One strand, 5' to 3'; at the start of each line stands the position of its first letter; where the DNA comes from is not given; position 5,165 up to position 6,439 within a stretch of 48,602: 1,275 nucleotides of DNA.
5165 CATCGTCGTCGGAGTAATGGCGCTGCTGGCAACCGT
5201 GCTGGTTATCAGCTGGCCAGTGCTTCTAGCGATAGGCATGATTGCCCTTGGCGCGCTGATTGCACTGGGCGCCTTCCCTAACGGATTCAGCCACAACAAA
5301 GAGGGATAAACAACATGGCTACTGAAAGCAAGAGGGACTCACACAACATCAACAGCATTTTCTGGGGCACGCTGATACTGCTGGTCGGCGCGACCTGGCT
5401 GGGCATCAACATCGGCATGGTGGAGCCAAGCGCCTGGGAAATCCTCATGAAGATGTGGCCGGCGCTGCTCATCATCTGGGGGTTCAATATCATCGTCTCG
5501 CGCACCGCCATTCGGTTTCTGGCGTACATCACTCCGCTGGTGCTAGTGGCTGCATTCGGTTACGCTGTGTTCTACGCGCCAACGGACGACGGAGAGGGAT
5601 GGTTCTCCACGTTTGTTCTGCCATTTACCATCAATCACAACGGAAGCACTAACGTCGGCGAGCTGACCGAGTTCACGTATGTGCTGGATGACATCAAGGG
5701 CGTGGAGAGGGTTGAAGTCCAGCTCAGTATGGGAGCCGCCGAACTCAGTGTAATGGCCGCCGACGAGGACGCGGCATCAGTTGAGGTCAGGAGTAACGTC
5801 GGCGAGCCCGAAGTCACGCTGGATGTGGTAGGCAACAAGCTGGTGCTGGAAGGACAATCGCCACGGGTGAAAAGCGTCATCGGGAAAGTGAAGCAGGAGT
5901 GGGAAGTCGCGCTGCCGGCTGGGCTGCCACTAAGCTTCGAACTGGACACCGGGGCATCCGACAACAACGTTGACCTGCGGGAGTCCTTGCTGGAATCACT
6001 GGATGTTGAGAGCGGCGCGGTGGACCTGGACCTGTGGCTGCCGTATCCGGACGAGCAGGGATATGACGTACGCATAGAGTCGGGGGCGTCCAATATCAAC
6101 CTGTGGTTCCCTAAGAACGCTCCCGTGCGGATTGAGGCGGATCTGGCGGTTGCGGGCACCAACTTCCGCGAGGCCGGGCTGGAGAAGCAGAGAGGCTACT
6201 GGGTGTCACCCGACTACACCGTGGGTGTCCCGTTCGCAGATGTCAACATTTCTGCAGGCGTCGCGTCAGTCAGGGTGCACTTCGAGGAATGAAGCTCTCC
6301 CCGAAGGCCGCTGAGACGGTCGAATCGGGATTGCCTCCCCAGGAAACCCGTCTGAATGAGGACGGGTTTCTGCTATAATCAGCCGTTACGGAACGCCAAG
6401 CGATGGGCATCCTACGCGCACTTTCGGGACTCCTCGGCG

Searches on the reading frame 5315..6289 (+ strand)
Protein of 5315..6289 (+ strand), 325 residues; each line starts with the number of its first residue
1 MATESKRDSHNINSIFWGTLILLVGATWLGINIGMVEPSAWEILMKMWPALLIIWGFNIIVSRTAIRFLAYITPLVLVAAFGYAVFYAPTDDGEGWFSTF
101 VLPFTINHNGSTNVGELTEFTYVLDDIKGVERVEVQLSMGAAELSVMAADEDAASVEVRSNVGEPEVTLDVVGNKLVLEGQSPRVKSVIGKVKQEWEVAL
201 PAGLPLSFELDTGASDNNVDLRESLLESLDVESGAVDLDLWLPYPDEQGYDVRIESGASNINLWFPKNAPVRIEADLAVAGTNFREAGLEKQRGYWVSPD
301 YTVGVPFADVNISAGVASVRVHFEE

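Call 9: search_protein_families(library=pfam, proteins=[window:5315-6289:+], max_evalue=0.001)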
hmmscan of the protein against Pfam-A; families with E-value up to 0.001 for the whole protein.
window:5315-6289:+ (325 aa): 3 families
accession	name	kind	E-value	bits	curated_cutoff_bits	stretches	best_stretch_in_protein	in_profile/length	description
PF22570.1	LiaF-TM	-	2.9e-06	28.5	27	1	16-81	1-63/98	LiaF transmembrane domain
PF18917.5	LiaI-LiaF-like_TM1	-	0.00013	22.4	27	1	15-60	1-42/42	LiaI-LiaF-like transmembrane region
PF17115.11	Toast_rack_N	-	0.0002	22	22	1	129-214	2-92/92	N-terminal domain of toast_rack, DUF2154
